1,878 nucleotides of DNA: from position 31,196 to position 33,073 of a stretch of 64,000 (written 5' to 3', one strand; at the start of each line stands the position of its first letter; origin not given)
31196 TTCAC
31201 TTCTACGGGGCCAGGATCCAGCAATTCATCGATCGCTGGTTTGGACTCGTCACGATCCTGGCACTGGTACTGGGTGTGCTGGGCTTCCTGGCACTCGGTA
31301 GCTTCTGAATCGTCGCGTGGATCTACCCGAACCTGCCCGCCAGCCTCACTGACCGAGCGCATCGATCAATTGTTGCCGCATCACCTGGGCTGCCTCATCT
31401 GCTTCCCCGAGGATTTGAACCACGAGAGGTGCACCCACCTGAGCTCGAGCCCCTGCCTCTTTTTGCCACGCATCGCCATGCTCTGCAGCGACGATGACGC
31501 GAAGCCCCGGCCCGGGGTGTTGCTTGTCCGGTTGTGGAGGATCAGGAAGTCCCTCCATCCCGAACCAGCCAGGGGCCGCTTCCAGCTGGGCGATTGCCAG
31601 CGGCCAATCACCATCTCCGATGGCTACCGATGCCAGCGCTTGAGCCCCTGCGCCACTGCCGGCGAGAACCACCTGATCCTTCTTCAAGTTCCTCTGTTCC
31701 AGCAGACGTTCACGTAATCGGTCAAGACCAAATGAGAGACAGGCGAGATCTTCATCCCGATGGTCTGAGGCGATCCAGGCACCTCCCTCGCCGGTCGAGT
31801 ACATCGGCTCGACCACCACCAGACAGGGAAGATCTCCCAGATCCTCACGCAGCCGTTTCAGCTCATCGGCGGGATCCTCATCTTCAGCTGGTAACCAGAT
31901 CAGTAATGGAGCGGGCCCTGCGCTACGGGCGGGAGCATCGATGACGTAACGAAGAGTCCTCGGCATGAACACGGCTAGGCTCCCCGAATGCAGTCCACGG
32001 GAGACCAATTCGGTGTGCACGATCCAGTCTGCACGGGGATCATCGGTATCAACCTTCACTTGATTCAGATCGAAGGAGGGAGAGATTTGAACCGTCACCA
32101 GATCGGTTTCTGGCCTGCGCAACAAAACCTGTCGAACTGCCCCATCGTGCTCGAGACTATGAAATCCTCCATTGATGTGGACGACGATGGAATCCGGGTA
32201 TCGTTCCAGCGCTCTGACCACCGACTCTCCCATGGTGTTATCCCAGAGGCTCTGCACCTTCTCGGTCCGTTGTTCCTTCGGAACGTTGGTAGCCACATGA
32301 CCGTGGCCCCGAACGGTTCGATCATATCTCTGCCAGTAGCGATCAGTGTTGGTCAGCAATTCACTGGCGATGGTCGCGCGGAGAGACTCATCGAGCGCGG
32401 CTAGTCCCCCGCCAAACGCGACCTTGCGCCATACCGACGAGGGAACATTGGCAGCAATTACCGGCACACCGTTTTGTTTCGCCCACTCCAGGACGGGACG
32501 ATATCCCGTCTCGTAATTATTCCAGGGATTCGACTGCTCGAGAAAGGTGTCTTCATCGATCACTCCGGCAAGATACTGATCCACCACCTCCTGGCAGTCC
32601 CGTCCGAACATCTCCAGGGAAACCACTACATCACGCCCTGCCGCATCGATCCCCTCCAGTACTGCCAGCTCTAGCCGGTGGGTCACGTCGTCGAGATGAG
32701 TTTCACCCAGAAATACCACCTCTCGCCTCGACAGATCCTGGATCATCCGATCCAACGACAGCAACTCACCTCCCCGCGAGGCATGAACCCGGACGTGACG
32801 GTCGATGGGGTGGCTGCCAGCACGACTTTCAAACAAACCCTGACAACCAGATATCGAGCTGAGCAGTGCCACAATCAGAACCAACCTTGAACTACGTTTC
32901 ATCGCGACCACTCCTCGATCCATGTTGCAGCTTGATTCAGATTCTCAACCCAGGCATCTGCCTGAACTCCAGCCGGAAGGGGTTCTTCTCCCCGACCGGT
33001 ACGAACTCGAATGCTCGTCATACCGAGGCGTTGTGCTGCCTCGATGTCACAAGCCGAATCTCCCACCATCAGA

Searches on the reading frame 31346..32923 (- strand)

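Call 16: search_protein_families(library=pfam, proteins=[window:31346-32923:-], max_evalue=0.00001)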
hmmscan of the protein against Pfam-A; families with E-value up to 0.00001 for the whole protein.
window:31346-32923:- (525 aa): 1 family
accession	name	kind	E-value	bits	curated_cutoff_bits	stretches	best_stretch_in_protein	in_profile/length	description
PF04187.18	Cofac_haem_bdg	-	3.5e-51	174.7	27.7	1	60-266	1-213/213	Haem-binding uptake, Tiki superfamily, ChaN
